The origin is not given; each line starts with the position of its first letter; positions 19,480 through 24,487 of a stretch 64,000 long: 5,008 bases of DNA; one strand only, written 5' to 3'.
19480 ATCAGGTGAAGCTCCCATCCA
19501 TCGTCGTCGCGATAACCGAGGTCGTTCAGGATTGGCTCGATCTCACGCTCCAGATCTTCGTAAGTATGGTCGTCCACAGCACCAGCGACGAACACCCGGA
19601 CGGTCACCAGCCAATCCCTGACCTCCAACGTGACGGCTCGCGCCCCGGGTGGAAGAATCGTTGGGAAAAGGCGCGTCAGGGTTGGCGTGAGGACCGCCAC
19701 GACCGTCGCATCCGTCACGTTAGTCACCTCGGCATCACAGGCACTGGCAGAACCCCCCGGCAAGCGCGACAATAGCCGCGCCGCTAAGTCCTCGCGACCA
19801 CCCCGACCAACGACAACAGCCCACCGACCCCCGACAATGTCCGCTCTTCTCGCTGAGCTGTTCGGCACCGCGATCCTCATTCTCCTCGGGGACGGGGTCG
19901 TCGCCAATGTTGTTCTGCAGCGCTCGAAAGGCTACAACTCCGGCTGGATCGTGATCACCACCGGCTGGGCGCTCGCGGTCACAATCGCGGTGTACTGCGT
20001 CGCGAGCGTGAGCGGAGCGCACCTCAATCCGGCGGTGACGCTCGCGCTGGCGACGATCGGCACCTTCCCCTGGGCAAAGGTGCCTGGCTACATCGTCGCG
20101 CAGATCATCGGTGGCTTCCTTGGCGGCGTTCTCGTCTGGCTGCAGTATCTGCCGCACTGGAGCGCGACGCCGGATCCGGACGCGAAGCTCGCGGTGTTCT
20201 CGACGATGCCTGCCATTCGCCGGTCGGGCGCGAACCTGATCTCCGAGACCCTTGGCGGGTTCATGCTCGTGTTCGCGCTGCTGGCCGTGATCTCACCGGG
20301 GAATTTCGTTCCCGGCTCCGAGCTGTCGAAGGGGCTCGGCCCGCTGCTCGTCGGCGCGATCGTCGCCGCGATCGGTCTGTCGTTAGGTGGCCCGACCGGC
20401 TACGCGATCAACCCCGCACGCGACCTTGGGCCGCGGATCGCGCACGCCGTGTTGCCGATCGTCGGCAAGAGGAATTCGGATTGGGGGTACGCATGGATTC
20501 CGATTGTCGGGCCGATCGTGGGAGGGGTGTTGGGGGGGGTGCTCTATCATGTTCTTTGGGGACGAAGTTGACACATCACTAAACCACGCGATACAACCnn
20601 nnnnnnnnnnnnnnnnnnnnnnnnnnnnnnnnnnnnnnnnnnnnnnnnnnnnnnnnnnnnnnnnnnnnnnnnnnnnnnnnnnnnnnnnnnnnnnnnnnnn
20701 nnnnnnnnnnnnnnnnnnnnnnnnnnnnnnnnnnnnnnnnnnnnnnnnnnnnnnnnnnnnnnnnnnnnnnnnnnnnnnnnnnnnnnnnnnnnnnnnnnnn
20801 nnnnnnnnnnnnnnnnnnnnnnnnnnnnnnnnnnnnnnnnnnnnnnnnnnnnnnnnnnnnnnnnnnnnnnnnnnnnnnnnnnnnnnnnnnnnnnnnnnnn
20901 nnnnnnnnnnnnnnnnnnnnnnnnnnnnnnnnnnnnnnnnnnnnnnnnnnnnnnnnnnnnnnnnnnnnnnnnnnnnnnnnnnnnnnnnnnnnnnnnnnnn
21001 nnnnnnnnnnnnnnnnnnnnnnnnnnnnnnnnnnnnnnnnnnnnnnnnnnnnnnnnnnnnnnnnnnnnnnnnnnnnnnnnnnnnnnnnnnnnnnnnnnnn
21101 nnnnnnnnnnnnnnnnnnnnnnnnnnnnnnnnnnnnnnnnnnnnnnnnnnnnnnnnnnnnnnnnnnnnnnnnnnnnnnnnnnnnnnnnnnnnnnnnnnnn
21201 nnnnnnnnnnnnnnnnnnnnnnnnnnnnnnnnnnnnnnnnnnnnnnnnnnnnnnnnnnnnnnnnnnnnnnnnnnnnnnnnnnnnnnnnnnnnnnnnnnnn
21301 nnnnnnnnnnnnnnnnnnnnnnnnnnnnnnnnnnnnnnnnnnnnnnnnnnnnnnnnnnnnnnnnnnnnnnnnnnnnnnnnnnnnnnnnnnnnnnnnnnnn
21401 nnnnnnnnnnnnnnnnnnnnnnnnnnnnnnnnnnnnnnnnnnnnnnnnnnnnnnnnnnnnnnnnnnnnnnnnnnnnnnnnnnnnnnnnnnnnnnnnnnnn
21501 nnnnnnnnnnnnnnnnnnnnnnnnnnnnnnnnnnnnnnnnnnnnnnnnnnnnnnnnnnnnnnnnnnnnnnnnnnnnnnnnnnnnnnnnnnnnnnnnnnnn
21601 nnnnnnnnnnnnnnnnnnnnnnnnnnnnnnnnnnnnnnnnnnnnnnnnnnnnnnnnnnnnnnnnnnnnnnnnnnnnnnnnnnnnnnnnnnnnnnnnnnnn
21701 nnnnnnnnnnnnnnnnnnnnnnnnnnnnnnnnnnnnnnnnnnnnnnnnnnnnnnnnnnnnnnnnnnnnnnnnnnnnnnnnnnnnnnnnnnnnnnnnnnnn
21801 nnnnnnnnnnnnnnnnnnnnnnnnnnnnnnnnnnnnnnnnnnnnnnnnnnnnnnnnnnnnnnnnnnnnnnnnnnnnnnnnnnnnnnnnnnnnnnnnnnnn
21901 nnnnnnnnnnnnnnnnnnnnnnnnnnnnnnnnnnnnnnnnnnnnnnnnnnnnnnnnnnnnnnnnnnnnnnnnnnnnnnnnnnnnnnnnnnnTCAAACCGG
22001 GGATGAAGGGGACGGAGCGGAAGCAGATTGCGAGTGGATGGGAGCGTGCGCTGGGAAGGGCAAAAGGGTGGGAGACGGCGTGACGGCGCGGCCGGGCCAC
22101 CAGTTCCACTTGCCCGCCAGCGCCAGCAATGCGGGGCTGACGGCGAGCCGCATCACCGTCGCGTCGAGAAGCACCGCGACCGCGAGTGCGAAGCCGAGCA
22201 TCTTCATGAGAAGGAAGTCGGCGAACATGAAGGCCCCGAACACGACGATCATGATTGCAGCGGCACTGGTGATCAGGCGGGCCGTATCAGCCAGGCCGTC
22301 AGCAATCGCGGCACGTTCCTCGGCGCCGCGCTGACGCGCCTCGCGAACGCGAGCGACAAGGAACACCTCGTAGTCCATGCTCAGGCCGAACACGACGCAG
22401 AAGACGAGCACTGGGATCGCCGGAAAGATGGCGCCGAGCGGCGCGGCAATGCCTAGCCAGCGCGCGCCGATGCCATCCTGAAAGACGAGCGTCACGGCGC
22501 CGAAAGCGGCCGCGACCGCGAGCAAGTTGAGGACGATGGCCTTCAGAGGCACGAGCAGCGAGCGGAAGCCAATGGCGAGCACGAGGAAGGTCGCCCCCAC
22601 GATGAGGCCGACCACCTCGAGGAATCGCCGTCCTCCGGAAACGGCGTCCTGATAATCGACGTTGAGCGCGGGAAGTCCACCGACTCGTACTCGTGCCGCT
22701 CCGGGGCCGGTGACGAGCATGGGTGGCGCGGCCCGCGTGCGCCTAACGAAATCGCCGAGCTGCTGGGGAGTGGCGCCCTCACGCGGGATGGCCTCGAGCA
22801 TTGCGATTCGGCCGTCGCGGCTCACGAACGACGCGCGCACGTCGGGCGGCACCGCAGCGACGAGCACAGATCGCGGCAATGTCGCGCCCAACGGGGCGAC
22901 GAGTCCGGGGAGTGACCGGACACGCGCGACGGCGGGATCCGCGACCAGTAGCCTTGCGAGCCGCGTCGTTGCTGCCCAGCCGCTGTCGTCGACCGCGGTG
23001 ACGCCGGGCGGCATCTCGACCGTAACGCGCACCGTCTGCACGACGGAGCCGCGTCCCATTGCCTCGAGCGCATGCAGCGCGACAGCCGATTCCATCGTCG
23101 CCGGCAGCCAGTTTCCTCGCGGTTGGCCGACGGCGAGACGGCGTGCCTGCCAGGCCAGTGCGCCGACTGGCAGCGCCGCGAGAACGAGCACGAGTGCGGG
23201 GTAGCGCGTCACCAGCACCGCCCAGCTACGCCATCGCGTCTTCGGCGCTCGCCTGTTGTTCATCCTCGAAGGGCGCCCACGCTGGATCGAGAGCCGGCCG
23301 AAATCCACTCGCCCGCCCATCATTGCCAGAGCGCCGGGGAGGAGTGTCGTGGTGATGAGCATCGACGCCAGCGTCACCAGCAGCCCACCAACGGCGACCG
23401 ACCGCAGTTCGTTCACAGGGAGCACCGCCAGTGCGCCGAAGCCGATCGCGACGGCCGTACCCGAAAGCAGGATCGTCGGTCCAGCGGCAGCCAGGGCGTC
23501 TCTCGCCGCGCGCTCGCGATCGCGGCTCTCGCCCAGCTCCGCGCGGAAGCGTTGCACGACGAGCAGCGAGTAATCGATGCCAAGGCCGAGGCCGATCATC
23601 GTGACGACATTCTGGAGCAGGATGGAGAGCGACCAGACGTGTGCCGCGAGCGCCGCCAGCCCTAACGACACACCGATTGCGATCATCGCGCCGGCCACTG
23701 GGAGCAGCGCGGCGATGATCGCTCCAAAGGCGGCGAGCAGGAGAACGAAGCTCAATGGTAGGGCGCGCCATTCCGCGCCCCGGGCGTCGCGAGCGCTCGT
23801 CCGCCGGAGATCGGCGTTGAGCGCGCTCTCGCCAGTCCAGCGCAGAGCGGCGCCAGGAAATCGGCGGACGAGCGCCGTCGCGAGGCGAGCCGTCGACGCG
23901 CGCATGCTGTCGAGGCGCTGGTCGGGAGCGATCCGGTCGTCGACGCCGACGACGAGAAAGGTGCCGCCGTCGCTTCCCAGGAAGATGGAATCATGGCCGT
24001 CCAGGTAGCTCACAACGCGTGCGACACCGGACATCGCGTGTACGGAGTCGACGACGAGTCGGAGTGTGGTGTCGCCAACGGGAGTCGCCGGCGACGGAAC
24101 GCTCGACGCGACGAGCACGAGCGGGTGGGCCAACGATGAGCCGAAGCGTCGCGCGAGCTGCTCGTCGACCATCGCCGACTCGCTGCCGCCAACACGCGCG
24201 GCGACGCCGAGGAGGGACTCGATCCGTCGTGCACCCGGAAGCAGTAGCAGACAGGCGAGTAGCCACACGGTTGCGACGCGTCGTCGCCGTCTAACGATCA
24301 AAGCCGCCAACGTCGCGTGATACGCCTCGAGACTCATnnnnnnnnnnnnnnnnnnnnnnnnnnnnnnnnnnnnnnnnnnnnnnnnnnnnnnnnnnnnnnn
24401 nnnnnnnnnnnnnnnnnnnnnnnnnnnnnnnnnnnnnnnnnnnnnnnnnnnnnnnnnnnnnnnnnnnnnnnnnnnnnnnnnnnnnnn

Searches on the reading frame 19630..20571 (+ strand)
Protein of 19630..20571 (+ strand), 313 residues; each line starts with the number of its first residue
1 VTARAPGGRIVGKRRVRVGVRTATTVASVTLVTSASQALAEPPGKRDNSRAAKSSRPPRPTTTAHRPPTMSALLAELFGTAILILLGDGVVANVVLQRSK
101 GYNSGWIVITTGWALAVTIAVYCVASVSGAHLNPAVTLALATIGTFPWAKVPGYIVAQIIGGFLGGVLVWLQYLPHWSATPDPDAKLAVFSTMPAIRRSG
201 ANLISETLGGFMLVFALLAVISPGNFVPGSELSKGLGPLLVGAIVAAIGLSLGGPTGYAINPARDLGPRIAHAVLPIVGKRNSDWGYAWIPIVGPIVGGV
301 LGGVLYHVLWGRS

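Call 84: search_protein_families(library=pfam, proteins=[window:19630-20571:+], max_evalue=0.0001)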
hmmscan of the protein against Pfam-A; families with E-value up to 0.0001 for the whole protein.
window:19630-20571:+ (313 aa): 1 family
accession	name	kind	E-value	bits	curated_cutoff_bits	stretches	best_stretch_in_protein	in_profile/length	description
PF00230.25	MIP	-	3.1e-47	161.6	25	1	68-306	6-222/222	Major intrinsic protein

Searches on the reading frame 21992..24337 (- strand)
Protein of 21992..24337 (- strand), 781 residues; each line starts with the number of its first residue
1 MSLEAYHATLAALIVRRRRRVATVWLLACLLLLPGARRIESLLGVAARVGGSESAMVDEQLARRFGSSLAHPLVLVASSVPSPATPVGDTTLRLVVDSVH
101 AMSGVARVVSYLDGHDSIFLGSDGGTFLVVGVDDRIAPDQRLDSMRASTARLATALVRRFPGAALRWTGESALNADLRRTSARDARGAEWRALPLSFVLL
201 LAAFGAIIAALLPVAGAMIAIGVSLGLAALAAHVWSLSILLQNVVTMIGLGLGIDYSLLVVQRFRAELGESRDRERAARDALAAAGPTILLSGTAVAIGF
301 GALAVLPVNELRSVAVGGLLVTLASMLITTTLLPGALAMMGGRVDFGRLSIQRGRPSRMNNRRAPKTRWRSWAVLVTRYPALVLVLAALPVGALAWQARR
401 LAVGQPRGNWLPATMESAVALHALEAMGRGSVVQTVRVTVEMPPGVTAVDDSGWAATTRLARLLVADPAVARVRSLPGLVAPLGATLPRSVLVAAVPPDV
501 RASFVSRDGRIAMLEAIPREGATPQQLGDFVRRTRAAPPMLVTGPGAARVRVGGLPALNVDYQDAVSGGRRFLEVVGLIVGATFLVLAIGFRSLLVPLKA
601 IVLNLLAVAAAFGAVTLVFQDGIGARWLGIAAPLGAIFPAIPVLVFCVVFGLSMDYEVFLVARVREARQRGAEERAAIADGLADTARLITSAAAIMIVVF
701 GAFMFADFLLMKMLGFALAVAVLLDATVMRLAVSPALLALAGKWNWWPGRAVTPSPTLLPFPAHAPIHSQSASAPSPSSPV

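Call 4: search_protein_families(library=pfam, proteins=[window:21992-24337:-], max_evalue=0.01)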
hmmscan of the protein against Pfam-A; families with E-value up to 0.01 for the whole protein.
window:21992-24337:- (781 aa): 1 family
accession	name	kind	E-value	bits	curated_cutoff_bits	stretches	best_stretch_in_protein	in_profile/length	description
PF03176.21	MMPL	-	1.3e-69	235.2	20.5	2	92-382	50-332/333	MMPL family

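Call 5: search_protein_families(library=ncbifam, proteins=[window:21992-24337:-], max_evalue=0.01)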
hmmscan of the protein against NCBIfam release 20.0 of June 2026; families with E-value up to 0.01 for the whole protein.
window:21992-24337:- (781 aa): 6 families
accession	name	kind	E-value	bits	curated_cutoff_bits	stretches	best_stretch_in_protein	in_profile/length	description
NF052608.1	TrhMmycExpMmpL3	equivalog_domain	2.3e-72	244.6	1400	2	543-749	537-739/992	trehalose monomycolate exporter MmpL3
TIGR00833.1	actII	subfamily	1.1e-46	159.6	874.7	2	546-748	723-910/910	MMPL family RND transporter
TIGR00921.1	2A067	subfamily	4.4e-30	104.4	351.9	2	161-336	559-730/733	hydrophobe/amphiphile efflux-3 (HAE3) family transporter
TIGR03480.1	HpnN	hypoth_equivalog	5.4e-20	71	751.85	2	150-388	236-463/862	hopanoid biosynthesis associated RND transporter like protein HpnN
NF045600.2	BstA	equivalog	2.9e-11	42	1400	1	503-740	214-438/903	sterol transporter cytoplasmic membrane protein BstA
NF052374.1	HopndTporHpnN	equivalog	1.9e-06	26.3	1100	1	158-341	247-427/858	hopanoid transporter HpnN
